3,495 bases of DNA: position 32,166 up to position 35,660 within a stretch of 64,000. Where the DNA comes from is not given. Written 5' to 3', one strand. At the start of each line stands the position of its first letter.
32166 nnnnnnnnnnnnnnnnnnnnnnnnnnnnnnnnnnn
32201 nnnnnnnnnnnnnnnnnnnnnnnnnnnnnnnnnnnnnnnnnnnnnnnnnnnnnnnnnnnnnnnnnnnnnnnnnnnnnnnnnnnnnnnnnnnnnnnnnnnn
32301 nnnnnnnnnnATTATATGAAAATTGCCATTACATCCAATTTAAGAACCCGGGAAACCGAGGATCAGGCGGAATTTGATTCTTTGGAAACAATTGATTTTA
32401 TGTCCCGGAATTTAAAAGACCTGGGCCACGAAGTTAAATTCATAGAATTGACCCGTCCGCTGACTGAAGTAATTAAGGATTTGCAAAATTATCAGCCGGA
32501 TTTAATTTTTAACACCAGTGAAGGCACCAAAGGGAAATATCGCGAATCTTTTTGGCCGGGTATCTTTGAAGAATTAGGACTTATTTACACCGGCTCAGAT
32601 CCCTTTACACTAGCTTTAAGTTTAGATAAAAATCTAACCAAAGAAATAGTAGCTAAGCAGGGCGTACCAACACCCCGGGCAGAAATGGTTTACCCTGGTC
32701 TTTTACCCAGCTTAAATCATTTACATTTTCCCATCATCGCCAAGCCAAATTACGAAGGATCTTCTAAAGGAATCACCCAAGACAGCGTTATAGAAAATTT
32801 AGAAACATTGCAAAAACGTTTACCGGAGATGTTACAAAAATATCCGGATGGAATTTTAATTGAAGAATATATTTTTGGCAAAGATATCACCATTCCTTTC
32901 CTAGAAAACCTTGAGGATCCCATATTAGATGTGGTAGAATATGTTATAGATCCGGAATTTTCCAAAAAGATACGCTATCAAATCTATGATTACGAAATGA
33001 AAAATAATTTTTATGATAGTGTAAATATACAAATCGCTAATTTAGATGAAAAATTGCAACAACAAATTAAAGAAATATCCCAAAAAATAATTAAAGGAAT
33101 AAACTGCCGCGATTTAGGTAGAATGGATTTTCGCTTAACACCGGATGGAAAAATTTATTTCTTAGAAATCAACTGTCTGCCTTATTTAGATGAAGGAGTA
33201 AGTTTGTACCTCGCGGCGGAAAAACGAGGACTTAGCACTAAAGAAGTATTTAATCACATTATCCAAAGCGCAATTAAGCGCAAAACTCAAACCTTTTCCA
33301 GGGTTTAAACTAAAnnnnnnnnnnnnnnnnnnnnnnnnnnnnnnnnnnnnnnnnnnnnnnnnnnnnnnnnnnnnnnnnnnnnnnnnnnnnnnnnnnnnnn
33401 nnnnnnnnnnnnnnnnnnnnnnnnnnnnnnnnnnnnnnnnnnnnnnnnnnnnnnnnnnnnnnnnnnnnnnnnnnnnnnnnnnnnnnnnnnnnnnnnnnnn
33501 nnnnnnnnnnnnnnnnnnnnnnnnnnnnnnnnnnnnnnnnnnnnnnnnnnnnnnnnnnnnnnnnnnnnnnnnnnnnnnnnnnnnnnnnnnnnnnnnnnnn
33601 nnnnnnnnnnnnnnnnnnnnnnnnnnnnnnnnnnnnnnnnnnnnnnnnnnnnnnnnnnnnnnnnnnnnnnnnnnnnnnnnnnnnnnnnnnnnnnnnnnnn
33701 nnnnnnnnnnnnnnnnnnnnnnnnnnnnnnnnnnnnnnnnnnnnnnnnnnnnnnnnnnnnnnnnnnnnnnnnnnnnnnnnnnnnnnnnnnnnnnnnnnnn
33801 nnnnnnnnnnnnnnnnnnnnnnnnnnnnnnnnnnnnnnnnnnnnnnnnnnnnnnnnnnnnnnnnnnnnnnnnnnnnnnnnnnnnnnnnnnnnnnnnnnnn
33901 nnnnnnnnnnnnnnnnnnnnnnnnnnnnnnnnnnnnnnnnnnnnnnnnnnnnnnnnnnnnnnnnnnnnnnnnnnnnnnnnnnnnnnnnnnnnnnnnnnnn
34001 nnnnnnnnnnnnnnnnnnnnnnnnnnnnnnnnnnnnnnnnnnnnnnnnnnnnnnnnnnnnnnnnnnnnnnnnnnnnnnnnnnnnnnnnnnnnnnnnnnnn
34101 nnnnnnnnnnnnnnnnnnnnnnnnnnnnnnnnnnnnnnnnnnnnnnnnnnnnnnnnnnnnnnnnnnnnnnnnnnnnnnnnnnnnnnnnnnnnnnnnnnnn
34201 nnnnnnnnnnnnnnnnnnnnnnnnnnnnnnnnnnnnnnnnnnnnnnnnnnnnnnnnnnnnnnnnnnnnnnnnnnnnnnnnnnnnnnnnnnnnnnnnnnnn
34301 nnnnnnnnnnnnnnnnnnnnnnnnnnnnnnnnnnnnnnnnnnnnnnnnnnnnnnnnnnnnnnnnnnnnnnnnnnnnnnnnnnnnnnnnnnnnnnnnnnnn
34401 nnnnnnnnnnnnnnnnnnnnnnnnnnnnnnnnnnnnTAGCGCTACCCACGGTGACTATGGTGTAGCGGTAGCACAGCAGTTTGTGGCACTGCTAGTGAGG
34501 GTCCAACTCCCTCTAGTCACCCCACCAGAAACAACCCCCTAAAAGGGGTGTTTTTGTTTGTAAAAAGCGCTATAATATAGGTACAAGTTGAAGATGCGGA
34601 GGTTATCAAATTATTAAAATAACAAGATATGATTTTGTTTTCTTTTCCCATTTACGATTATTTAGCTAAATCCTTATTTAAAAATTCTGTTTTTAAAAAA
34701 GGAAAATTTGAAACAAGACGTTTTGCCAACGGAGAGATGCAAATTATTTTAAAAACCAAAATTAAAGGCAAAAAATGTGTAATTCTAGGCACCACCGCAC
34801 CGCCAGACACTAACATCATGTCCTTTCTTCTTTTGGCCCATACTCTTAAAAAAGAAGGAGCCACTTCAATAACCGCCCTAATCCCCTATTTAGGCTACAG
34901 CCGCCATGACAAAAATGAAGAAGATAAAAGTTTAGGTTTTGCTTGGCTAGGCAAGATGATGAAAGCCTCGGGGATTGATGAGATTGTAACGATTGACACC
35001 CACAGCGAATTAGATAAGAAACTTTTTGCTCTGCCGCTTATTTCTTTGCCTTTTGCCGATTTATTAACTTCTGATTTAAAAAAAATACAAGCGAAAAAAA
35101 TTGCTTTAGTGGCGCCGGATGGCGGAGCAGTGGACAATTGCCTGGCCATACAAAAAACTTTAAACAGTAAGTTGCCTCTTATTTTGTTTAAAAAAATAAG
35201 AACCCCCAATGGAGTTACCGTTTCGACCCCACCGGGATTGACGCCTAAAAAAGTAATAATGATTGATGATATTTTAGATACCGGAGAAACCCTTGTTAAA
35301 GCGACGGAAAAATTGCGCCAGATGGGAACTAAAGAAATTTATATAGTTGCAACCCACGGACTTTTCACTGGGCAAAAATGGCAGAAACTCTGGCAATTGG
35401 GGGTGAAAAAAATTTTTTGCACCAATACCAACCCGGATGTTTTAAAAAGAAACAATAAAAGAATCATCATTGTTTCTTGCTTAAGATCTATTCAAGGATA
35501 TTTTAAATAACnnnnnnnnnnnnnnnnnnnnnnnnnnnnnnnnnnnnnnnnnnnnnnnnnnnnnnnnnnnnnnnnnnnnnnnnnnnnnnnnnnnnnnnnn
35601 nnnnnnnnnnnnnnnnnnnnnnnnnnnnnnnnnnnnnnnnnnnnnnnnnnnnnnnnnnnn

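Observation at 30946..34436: PP-loop ATPase + two tandem Ddl-like ATP-grasp ligases bracketed by tRNA-Arg and tRNA-His beside a tyrosine recombinase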

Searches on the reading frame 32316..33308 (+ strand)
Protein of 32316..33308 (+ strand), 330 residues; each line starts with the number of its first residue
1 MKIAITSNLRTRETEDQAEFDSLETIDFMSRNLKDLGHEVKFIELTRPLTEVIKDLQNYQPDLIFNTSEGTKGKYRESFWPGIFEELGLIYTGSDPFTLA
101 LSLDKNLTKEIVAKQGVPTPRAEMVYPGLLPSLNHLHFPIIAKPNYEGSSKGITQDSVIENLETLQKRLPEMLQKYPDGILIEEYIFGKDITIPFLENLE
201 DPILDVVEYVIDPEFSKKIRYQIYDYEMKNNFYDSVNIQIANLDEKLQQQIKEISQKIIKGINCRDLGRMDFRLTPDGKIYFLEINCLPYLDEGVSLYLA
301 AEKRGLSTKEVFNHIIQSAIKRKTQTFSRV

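Call 3: search_protein_families(library=pfam, proteins=[window:32316-33308:+], max_evalue=0.01)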
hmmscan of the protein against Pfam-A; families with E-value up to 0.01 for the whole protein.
window:32316-33308:+ (330 aa): 4 families
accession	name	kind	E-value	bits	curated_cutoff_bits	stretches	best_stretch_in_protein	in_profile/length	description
PF07478.18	Dala_Dala_lig_C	-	8.9e-30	104.2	24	1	134-317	33-204/204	D-ala D-ala ligase C-terminus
PF13535.11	ATP-grasp_4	-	0.00019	21.5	27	1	137-289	2-152/160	ATP-grasp domain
PF02786.22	CPSase_L_D2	-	0.00031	20.8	19.8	0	242-286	132-177/211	Carbamoyl-phosphate synthase L chain, ATP binding domain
PF02655.19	ATP-grasp_3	-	0.00054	20.5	23.2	1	104-286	3-154/160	ATP-grasp domain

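Call 4: search_protein_families(library=ncbifam, proteins=[window:32316-33308:+], max_evalue=0.01)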
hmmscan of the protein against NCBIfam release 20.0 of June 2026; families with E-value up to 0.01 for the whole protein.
window:32316-33308:+ (330 aa): 45 families (the best 25 are shown)
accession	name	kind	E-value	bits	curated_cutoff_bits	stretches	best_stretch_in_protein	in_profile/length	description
NF002378.0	PRK01372.1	subfamily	7.5e-44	149.6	243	1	22-321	23-303/305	D-alanine--D-alanine ligase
TIGR01205.1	D_ala_D_alaTIGR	subfamily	1.6e-38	132.4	245.65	1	23-319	17-317/318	D-alanine--D-alanine ligase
NF011169.0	PRK14571.1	equivalog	2.4e-36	125.6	404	1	22-322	17-298/300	D-alanyl-alanine synthetase A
NF002528.0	PRK01966.1-4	subfamily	3.3e-28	98.6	262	1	81-325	118-364/366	D-alanine--D-alanine ligase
NF002527.0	PRK01966.1-3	equivalog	1.2e-26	93.8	310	1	54-322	69-331/332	D-alanine--D-alanine ligase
NF000091.3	D_ala_D_ser_VanG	exception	3.7e-26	91.8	495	1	63-319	96-343/344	D-alanine--D-serine ligase VanG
NF000206.1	D_ala_D_lac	equivalog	9.2e-24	84.1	550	1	62-320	92-341/342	D-alanine--(R)-lactate ligase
NF002526.0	PRK01966.1-2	equivalog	2.1e-22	79.5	449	1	42-324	76-352/362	D-alanine--D-alanine ligase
NF000207.3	D_ala_D_ser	equivalog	2.8e-22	79.3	520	1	57-319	86-339/342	D-alanine--D-serine ligase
NF002529.0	PRK01966.1-5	equivalog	1.3e-20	73.7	472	1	81-319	104-336/348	D-alanine--D-alanine ligase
NF000470.1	D_ala_D_lac_VanM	exception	1.8e-20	73.5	760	1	58-321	88-342/343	D-alanine--(R)-lactate ligase VanM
NF012215.1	D_ala_D_lac_VanD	exception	7.2e-19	68.3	700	1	79-322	107-343/343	D-alanine--(R)-lactate ligase VanD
NF000144.1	D_ala_D_lac_VanF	exception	7.2e-19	67.9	750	1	61-321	91-342/343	D-alanine--(R)-lactate ligase VanF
NF002525.0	PRK01966.1-1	equivalog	1.7e-18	66.7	457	1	61-325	99-356/364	D-alanine--D-alanine ligase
NF000372.1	D_ala_D_lac_VanI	exception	9.4e-18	64.6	700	1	62-317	92-338/341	D-alanine--(R)-lactate ligase VanI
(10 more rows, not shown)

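Call 6: search_solved_structures(query=window:32316-33308:+, max_evalue=0.001, show_alignments=1)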
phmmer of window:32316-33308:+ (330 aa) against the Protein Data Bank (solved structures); distinct sequences matched with E-value up to 0.001: 36.
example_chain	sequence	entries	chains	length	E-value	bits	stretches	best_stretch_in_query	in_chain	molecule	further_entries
3r23_A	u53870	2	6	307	3.8e-21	78.8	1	70-323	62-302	D-alanine--D-alanine ligase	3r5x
8evx_A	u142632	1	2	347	8e-19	71.2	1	81-322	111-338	D-alanine--D-alanine ligase A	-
8evv_A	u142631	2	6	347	8e-19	71.2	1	81-322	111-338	D-alanine--D-alanine ligase A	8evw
3se7_A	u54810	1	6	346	3e-18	69.3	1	69-323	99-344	VanA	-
8evy_B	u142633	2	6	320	3.1e-18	69.2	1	77-314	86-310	D-alanine--D-alanine ligase B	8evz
4zqi_A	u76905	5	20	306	2.8e-17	66.1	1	62-316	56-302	D-alanine--D-alanine ligase | D-alanine-D-alanine ligase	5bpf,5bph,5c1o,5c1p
3v4z_A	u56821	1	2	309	2.9e-17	66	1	62-316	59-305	D-alanine--D-alanine ligase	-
8fff_A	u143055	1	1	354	1.6e-16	63.6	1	49-322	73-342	D-alanine--D-alanine ligase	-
2i80_A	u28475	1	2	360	1.7e-16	63.5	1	49-322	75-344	D-alanine-D-alanine ligase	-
2i87_A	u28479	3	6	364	1.8e-16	63.5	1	49-322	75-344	D-alanine-D-alanine ligase | D-alanine--D-alanine ligase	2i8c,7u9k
1e4e_A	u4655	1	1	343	1.9e-16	63.4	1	61-321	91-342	VANCOMYCIN/TEICOPLANIN A-TYPE RESISTANCE PROTEIN VANA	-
1e4e_B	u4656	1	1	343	4.9e-16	62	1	61-321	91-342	VANCOMYCIN/TEICOPLANIN A-TYPE RESISTANCE PROTEIN VANA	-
3n8d_A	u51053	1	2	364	1.1e-15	60.8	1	49-322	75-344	D-alanine--D-alanine ligase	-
1iov_A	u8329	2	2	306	1.5e-15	60.4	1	78-317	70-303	D-ALA:D-ALA LIGASE | D-ALANINE--D-ALANINE LIGASE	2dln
4fu0_A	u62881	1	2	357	1.9e-15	60.1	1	59-293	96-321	D-alanine--D-alanine ligase 7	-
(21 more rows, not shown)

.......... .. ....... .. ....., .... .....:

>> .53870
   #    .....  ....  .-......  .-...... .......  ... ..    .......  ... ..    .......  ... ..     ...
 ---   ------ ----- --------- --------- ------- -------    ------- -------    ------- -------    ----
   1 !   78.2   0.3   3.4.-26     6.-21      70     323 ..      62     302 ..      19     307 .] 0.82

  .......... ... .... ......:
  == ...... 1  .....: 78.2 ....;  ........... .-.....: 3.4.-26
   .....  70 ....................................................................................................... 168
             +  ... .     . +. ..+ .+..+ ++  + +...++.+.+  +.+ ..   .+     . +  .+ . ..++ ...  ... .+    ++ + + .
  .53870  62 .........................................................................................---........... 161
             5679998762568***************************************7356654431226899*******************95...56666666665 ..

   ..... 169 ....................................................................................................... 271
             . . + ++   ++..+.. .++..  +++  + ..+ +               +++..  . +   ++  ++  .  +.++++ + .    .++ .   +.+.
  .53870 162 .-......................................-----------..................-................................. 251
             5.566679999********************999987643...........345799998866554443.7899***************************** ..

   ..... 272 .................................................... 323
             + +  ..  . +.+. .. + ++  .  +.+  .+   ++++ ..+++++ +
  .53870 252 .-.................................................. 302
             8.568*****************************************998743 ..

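Call 25: search_protein_families(library=padloc, proteins=[window:32316-33308:+], max_evalue=1)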
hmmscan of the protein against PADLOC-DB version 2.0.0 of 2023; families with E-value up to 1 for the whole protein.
window:32316-33308:+ (330 aa): 0 families

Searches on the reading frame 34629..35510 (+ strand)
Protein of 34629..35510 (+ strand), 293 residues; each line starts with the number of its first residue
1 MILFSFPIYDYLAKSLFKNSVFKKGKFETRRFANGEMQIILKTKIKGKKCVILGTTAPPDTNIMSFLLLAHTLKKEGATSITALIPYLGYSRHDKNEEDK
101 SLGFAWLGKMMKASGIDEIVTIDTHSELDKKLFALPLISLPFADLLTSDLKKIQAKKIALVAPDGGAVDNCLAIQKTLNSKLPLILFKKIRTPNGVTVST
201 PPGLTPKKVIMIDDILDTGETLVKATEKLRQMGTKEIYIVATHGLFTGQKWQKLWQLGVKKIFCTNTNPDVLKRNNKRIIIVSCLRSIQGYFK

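Call 3: search_protein_families(library=pfam, proteins=[window:34629-35510:+], max_evalue=0.01)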
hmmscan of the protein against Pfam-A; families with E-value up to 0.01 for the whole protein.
window:34629-35510:+ (293 aa): 4 families
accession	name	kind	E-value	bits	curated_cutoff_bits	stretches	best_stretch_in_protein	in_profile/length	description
PF13793.12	Pribosyltran_N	-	7.7e-22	77.8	25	1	1-115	1-117/117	N-terminal domain of ribose phosphate pyrophosphokinase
PF14572.12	Pribosyl_synth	-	1.8e-14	54.6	27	1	204-276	81-153/184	Phosphoribosyl synthetase-associated domain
PF00156.33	Pribosyltran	-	1.5e-09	37.8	26.3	1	150-263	23-141/158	Phosphoribosyl transferase domain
PF14681.12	UPRTase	-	0.00011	22.2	27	1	194-245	108-159/206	Uracil phosphoribosyltransferase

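Call 4: search_protein_families(library=ncbifam, proteins=[window:34629-35510:+], max_evalue=0.01)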
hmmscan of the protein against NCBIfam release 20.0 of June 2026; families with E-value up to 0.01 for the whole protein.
window:34629-35510:+ (293 aa): 22 families
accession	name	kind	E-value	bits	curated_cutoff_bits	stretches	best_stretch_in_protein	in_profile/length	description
TIGR01251.1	ribP_PPkin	subfamily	6e-59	199.5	113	1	3-272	3-275/309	ribose-phosphate diphosphokinase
NF002320.0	PRK01259.1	subfamily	1.2e-48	166.2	297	1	2-283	8-292/316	ribose-phosphate diphosphokinase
NF002095.0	PRK00934.1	equivalog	1.4e-44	152.4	296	1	12-269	12-268/287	ribose-phosphate diphosphokinase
NF002844.0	PRK03092.1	equivalog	4.7e-39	134.5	438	1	2-283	13-300/326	ribose-phosphate diphosphokinase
NF005537.0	PRK07199.1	subfamily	6.1e-38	130.6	322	1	2-267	4-272/301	ribose-phosphate diphosphokinase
NF002686.0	PRK02458.1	equivalog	8.9e-37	127.2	506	1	3-283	12-294/323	ribose-phosphate diphosphokinase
NF001815.0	PRK00553.1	equivalog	4.5e-35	121.3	484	1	2-269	11-285/332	ribose-phosphate pyrophosphokinase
NF002758.0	PRK02812.1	equivalog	5.2e-35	121.2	518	1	13-283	34-307/330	ribose-phosphate pyrophosphokinase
NF002618.0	PRK02269.1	equivalog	6.5e-34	118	460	1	3-268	8-279/321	ribose-phosphate diphosphokinase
NF003428.0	PRK04923.1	equivalog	8.5e-34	117.1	536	1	2-269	8-280/319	ribose-phosphate diphosphokinase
NF005299.0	PRK06827.1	subfamily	2.1e-28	99.1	327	1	27-267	58-329/383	phosphoribosylpyrophosphate synthetase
NF006605.0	PRK09162.1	equivalog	6.9e-06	25.6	181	1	205-240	97-132/183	hypoxanthine-guanine phosphoribosyltransferase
TIGR01203.1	HGPRTase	equivalog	0.00014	21.7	150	1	206-241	85-120/167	hypoxanthine phosphoribosyltransferase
NF004689.0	PRK06031.1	equivalog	0.00044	19.6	175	1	202-255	150-201/233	phosphoribosyltransferase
TIGR00201.1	comF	subfamily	0.00065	19.7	233.55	1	205-238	151-184/190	ComF family protein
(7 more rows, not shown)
